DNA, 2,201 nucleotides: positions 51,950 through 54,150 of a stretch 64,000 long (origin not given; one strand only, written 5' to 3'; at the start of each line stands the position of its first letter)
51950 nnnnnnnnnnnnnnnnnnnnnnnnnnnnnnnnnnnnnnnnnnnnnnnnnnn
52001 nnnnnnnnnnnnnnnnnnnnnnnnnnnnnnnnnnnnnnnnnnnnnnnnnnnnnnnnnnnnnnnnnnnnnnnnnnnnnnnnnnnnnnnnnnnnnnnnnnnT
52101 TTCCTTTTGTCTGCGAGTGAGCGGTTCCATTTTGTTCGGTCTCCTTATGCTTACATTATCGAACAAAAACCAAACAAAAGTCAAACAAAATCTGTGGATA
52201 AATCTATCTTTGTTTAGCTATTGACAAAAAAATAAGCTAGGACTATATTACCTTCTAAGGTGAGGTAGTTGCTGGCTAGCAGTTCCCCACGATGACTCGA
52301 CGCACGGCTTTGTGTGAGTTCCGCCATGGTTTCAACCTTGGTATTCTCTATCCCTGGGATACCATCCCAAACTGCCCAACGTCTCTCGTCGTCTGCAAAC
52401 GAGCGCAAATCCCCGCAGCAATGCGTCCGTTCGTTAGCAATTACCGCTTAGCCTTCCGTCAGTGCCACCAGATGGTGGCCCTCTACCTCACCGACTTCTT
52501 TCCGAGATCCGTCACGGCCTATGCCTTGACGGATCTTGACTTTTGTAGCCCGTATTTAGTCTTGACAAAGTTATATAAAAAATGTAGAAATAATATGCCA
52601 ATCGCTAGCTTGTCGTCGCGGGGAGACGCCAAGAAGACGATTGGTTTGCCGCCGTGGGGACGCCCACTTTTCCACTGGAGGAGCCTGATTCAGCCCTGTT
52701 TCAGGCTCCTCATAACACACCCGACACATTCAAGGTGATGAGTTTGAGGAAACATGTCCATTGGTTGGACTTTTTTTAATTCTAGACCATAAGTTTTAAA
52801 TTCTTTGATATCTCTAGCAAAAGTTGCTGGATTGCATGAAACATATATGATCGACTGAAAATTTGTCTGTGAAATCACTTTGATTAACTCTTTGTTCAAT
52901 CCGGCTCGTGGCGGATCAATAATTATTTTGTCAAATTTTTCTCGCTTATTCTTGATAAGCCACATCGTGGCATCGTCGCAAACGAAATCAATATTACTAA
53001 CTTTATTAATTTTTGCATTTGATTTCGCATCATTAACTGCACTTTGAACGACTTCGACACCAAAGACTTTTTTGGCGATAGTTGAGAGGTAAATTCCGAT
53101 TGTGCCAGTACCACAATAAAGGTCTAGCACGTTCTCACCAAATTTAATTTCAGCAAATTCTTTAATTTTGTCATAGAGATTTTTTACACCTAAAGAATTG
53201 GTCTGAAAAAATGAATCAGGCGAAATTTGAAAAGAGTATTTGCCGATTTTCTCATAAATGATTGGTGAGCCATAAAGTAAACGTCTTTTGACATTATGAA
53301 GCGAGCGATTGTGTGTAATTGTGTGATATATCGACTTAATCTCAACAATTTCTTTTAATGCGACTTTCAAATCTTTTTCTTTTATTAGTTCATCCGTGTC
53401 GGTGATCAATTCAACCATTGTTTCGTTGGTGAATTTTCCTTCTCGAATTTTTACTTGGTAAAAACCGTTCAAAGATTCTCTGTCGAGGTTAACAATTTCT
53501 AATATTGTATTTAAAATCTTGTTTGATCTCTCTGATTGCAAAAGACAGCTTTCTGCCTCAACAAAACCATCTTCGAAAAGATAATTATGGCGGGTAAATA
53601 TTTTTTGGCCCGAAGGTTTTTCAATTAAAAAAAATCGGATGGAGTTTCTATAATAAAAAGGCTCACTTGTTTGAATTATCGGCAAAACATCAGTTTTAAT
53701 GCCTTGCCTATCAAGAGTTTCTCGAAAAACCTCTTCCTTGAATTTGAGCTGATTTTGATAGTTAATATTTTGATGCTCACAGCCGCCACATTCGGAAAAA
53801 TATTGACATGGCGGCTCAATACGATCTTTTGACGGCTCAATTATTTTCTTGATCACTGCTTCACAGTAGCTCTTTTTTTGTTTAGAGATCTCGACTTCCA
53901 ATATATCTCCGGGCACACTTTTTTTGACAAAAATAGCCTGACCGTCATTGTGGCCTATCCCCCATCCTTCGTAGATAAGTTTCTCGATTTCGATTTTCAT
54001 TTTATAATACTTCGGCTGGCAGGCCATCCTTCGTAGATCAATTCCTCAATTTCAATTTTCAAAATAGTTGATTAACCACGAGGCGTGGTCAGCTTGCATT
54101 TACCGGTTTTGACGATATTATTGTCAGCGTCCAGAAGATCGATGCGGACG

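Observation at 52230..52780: Second GC-rich noncoding patch between lexA and rlmD, including a promoter-hairpin-terminator unit antisense to the rlmD 3' end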

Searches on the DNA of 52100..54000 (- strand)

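Call 6: search_rna_families(source=window, start=52100, end=52900, threshold=evalue, max_evalue=10, show_alignments=5)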
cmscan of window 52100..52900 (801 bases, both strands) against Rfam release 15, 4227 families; matches with E-value up to 10: 6.
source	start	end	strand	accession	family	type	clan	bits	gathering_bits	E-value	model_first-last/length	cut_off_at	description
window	52492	52611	-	RF00438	SNORA33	Gene; snRNA; snoRNA; HACA-box;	-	19.9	74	1.9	1-130/130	no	Small nucleolar RNA SNORA33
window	52129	52185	-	RF03823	mir-1814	Gene; miRNA;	-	17.1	90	1.2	1-70/70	no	mir-1814 microRNA precursor family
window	52125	52191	+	RF02688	RAGATH-13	Gene; ribozyme;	-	17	80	2.9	1-95/95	no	RAGATH-13 RNA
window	52641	52772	-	RF01881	Xist_exon4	Gene; lncRNA;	-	15.9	100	0.72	1-126/126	no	X-chromosome inactivation gene exon 4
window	52128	52250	+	RF00586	SNORA12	Gene; snRNA; snoRNA; HACA-box;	-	14.1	45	4.1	1-148/148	no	Small nucleolar RNA SNORA12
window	52613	52668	-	RF01668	P10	Gene; sRNA;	-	12.4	37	8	1-72/72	no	Pseudomonas sRNA P10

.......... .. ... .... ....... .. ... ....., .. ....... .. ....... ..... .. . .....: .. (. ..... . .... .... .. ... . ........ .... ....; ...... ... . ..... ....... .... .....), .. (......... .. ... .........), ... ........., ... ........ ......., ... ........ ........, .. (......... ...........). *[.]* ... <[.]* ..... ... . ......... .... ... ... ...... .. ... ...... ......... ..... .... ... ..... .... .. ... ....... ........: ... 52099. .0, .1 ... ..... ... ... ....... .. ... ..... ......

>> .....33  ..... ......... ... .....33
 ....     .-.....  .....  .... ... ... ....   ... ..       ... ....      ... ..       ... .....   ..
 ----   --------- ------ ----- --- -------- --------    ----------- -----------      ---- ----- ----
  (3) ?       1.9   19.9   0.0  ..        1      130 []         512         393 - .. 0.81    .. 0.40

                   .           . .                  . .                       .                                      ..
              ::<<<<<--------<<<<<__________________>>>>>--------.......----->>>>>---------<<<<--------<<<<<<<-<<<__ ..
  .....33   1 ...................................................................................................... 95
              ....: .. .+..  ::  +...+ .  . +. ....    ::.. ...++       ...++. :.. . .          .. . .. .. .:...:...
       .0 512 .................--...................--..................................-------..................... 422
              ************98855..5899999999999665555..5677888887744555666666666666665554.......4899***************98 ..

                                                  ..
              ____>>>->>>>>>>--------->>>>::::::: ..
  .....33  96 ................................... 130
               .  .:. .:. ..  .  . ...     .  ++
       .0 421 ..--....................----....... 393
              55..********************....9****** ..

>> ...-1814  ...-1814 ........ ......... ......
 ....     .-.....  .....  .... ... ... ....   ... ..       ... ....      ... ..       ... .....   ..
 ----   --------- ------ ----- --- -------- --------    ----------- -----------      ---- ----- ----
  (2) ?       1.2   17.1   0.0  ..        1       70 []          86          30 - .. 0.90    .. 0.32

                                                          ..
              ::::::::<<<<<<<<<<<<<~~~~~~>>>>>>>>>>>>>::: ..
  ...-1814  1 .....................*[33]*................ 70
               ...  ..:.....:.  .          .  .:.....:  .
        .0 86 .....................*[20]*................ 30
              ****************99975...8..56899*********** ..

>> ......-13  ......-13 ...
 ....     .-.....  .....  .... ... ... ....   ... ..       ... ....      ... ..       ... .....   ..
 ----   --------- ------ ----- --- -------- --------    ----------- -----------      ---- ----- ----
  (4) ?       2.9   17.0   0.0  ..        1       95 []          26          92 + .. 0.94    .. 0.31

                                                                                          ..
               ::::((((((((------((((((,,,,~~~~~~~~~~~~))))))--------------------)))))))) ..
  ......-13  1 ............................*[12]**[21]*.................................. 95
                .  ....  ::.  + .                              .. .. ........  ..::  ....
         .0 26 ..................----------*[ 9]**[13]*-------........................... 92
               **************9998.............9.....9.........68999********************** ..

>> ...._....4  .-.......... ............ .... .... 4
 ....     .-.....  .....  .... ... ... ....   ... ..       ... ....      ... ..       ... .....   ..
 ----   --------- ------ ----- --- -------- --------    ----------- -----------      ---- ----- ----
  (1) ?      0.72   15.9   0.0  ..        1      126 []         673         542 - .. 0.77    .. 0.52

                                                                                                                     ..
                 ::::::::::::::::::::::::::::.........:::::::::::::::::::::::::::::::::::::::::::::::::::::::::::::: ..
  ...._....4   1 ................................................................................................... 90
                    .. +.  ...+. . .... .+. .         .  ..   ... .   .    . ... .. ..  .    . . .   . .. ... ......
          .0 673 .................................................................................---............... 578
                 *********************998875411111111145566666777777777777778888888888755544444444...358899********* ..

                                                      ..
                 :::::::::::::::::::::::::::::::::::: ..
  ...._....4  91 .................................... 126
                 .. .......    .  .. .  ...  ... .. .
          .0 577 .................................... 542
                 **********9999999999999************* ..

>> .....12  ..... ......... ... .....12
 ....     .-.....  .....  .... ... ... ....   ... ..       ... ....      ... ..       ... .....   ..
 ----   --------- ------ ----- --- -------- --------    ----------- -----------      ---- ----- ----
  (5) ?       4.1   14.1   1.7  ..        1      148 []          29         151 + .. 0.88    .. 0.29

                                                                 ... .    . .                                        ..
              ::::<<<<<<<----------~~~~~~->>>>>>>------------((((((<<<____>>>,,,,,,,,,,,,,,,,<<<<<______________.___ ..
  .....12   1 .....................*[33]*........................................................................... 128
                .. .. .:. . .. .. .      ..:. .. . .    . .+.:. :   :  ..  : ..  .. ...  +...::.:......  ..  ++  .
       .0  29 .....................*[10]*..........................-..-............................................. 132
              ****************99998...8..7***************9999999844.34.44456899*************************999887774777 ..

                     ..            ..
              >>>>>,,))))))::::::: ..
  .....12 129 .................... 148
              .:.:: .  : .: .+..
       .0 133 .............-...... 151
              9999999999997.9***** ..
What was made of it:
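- On Bacterial SRP RNA (RF00169, RF01854): No hit at E <= 10 (call 6).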

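Call 27: search_rna_families(sources=[L001, L002, L003, L004, L016, L017, L019, L022, L005, L009], threshold=gathering)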
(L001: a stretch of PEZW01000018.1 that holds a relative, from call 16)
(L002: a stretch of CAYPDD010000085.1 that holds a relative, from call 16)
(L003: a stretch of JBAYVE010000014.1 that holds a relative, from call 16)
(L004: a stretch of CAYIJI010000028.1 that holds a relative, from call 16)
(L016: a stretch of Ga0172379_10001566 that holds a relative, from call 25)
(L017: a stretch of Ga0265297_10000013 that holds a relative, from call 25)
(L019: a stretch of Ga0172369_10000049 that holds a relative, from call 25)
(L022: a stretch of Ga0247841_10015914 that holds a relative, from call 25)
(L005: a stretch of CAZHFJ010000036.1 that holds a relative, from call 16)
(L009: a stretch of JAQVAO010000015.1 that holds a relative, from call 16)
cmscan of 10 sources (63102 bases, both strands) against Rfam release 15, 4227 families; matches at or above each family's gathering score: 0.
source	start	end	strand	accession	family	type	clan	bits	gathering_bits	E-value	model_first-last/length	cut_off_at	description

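Call 41: search_dna_similar(query=window:52230-52780:+, collection=phages, mode=distant, max_evalue=0.01)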
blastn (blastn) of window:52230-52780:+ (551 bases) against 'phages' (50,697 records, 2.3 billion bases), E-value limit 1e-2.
No match.

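Call 42: search_dna_similar(query=window:52230-52780:+, collection=plasmids, mode=distant, max_evalue=0.01)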
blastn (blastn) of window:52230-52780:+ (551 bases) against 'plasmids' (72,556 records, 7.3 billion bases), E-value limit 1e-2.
No match.

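Call 65: search_rna_families(sources=[L001, L016, L050, L040, L003, L002, L019, L004, L017], threshold=evalue, max_evalue=5)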
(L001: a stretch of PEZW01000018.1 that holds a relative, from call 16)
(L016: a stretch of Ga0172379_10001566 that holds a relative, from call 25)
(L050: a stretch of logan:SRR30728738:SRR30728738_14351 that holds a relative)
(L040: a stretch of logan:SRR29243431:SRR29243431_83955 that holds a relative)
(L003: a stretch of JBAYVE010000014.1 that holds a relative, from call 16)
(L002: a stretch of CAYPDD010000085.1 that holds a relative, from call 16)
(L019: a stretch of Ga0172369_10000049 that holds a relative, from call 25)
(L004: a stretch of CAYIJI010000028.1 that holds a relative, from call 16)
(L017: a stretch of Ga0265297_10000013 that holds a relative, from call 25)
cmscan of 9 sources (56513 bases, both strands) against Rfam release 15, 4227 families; matches with E-value up to 5: 5.
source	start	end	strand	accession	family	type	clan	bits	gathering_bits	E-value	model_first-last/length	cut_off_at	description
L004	1335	1439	+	RF02748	FtrB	Gene; sRNA;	-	28.2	66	1.6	1-115/115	no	Francisella sRNA B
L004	5327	5370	+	RF03601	MIR7993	Gene; miRNA;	-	24.5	100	4.5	1-138/138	no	MIR7993 microRNA precursor family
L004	5863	5913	+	RF00672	mir-190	Gene; miRNA;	CL00089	24.2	48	3.5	15-63/78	no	mir-190 microRNA precursor family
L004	5863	5913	-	RF00672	mir-190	Gene; miRNA;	CL00089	23.6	48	4.9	15-63/78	no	mir-190 microRNA precursor family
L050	4268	4369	-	RF00645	MIR169_2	Gene; miRNA;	CL00098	19.1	50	3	1-118/118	no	MIR169_2 microRNA precursor family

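Call 75: search_rna_families(source=L001, start=5300, end=5560, threshold=evalue, max_evalue=10, show_alignments=2)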
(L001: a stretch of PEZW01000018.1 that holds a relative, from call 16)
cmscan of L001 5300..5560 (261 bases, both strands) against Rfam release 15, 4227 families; matches with E-value up to 10: 2.
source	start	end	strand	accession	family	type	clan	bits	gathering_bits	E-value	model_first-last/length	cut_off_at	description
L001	5425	5546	-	RF02530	URE2_IRES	Cis-reg; IRES;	-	16.4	70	6.8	1-105/105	no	Ure2 internal ribosome entry site (IRES)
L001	5307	5333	+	RF03339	mir-3047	Gene; miRNA;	-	13.8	53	6.3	17-43/61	no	mir-3047 microRNA precursor family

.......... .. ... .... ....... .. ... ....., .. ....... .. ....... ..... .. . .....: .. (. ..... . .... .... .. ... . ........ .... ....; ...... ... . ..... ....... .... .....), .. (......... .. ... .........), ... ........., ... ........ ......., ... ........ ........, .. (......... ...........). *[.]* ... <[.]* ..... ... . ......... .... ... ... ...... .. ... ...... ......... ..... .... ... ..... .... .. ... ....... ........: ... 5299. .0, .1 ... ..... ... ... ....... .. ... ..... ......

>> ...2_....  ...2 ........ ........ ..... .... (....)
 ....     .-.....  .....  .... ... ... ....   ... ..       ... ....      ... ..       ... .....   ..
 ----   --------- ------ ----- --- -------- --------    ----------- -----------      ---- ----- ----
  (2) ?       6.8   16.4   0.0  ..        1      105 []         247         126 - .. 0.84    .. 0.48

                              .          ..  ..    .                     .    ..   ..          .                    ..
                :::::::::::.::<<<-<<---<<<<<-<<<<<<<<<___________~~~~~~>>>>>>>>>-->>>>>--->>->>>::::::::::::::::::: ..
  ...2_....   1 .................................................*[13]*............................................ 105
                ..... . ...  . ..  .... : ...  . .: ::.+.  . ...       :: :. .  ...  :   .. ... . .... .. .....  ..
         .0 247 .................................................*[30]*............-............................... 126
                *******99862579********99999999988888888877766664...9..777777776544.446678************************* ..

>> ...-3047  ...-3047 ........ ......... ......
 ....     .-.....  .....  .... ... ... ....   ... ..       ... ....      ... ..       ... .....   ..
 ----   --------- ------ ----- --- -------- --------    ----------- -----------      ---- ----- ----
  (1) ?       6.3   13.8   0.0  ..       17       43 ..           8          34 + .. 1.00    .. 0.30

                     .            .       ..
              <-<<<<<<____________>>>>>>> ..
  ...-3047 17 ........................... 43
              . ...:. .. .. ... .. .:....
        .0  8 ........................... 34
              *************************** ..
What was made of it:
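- On 6S RNA (RF00013): No hit at E <= 10 in window 52100-52900 (call 6) or in L001 5300-5560 (call 75).
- Closest known: 6S RNA. Different: No model match even at E <= 10 (calls 6, 75).
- No known aptamer model matches (calls 6, 65, 75). No hit even at E <= 10 in small search spaces (calls 6, 75).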

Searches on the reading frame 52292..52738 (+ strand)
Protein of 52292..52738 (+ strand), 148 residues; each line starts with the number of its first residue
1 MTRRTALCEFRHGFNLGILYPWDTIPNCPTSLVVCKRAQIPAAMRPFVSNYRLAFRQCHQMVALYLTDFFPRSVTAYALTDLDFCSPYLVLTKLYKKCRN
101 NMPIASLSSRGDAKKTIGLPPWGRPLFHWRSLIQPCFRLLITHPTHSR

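Call 43: search_protein_families(library=pfam, proteins=[window:52292-52738:+], max_evalue=1)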
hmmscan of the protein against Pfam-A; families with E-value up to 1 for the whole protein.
window:52292-52738:+ (148 aa): 0 families

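Call 63: find_homologous_proteins(query=window:52292-52735:+, max_evalue=0.001)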
Query window:52292-52735:+ (148 aa): 1 proteins with E <= 0.001 among 9 candidates.
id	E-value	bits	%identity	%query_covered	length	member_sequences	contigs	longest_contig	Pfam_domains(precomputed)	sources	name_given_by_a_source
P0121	2.9e-99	347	100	100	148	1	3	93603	-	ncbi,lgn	-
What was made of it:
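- Checked: The longest ORF (148 aa, 52292-52738 +) has no Pfam family (call 43) and finds only itself among 5.8 billion proteins (call 63).
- The 148-aa ORF is an orphan (call 63). No similarity to any protein, tested on the listed ORFs rather than on all six frames (calls 43, 63).
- Tried and rejected: The 148-aa ORF hits only itself (call 63).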

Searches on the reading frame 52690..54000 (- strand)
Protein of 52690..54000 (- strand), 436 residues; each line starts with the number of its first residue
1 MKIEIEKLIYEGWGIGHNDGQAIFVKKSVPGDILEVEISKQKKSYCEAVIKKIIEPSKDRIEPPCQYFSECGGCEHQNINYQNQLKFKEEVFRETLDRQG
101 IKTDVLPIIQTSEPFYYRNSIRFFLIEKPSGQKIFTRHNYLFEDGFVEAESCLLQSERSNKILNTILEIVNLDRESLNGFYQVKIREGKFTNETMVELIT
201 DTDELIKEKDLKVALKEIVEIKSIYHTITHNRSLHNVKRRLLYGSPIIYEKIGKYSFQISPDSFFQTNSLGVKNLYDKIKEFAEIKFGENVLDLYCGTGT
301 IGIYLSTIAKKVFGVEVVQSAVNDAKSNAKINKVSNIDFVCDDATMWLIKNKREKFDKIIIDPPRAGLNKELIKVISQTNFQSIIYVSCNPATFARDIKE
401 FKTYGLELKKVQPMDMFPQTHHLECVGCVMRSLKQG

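Call 16: find_related_loci(query=window:52690-54000:-, collection=genome_contigs, flank=4000)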
Query window:52690-54000:- (436 aa) in genome_contigs; peptide patterns used: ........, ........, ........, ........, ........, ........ (x = any residue, [..] = any of these).
47 stretches matched a pattern; 15 encode a relative of the query (tblastn E <= 1e-3); 15 distinct loci.
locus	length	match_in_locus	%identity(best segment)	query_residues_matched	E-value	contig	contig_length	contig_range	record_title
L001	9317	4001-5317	71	1-431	0e+0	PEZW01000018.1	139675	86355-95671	MAG: Candidatus Berkelbacteria bacterium CG10_big_fil_rev_8_21_14_0_10_43_13 CG10_8_21_14_0.10_scaffold_227_c, whole gen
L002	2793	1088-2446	59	1-431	0e+0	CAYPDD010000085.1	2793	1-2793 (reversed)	MAG TPA_asm: uncultured Candidatus Saccharibacteria bacterium isolate SRP272421_co2_75 genome assembly, contig: NODE_161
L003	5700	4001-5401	55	1-431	9e-164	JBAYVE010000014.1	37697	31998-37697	MAG: Patescibacteria group bacterium isolate SO_2016_LW3_52 scaffold01682_LW162_2016, whole genome shotgun sequence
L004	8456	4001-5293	58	1-427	3e-161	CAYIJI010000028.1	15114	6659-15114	MAG TPA_asm: uncultured Candidatus Saccharibacteria bacterium isolate ERP119705_co23_573 genome assembly, contig: NODE_3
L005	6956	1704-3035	55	1-431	3e-157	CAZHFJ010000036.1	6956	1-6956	MAG TPA_asm: uncultured Candidatus Saccharibacteria bacterium isolate SRP118108_co4_36 genome assembly, contig: NODE_120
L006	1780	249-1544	55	1-432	1e-166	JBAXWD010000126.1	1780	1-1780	MAG: Candidatus Berkelbacteria bacterium isolate ELA704 MAG704_126, whole genome shotgun sequence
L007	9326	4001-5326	52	1-431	2e-151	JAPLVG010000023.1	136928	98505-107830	MAG: Candidatus Berkelbacteria bacterium isolate LacPavin_0419_WC70L_MAG_40_9 LacPavin_0419_WC70L_scaffold_126041, whole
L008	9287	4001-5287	53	1-427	3e-147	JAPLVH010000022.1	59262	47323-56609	MAG: Candidatus Berkelbacteria bacterium isolate LacPavin_0419_WC90_MAG_42_9 LacPavin_0419_WC90_scaffold_414652, whole g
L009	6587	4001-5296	53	2-432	1e-142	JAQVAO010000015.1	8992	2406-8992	MAG: Patescibacteria group bacterium isolate STD2_43 NODE_31290_length_8992_cov_2.506261_Sandtown_D2, whole genome shotg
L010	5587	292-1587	53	1-432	4e-150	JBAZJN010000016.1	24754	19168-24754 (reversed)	MAG: Patescibacteria group bacterium isolate SO_2017_LW4_120 scaffold_4157_c1_LW137-91_2017, whole genome shotgun sequen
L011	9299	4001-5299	54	1-433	7e-155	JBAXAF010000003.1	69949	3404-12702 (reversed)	MAG: Candidatus Berkelbacteria bacterium isolate ELA134 MAG134_3, whole genome shotgun sequence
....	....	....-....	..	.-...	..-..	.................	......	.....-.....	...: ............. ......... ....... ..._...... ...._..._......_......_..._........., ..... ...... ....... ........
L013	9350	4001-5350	34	11-431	2e-67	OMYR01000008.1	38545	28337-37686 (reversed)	uncultured Bacteroidales bacterium isolate RUG093 genome assembly, contig: k87_7537764, whole genome shotgun sequence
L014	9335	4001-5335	35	11-426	2e-65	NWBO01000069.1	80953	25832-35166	MAG: Bacteroidales bacterium Phil12 707_L1_merged_contig_2304, whole genome shotgun sequence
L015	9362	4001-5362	35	3-426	3e-67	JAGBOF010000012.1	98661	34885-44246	MAG: Bacteroidales bacterium isolate RGIG9295 Water_deer_Rumen.Co__c339053, whole genome shotgun sequence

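Call 25: find_related_loci(query=A1, collection=metagenome_contigs, flank=2500)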
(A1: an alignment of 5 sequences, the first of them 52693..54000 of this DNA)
Query A1 (436 aa) in metagenome_contigs; peptide patterns used: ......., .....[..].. (x = any residue, [..] = any of these).
600 stretches matched a pattern (row limit reached: there are more); 17 encode a relative of the query (tblastn E <= 1e-3); 16 distinct loci.
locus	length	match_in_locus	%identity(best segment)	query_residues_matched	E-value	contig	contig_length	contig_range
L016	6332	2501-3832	70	1-432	0e+0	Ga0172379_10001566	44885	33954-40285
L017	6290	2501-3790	60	1-429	2e-175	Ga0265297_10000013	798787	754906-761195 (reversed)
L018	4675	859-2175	71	1-431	0e+0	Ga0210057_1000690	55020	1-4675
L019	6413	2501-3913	55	1-431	7e-164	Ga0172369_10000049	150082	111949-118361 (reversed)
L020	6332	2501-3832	55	1-431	5e-157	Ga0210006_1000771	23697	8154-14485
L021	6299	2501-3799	54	1-433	6e-155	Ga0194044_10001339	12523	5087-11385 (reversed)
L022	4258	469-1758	54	1-431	2e-155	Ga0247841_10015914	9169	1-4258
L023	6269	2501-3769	55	1-426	8e-153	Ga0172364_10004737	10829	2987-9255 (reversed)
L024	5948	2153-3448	52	2-432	3e-142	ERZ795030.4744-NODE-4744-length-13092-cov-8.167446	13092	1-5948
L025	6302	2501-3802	46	1-427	9e-133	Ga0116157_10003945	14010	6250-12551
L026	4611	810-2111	46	1-427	6e-133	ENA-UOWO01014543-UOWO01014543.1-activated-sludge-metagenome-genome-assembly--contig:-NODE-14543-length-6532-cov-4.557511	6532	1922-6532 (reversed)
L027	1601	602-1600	62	1-332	3e-139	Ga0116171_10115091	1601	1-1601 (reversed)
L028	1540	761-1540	57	1-247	7e-89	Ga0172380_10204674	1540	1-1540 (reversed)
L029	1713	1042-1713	54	1-223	4e-75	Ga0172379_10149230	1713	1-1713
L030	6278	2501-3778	33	1-424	9e-66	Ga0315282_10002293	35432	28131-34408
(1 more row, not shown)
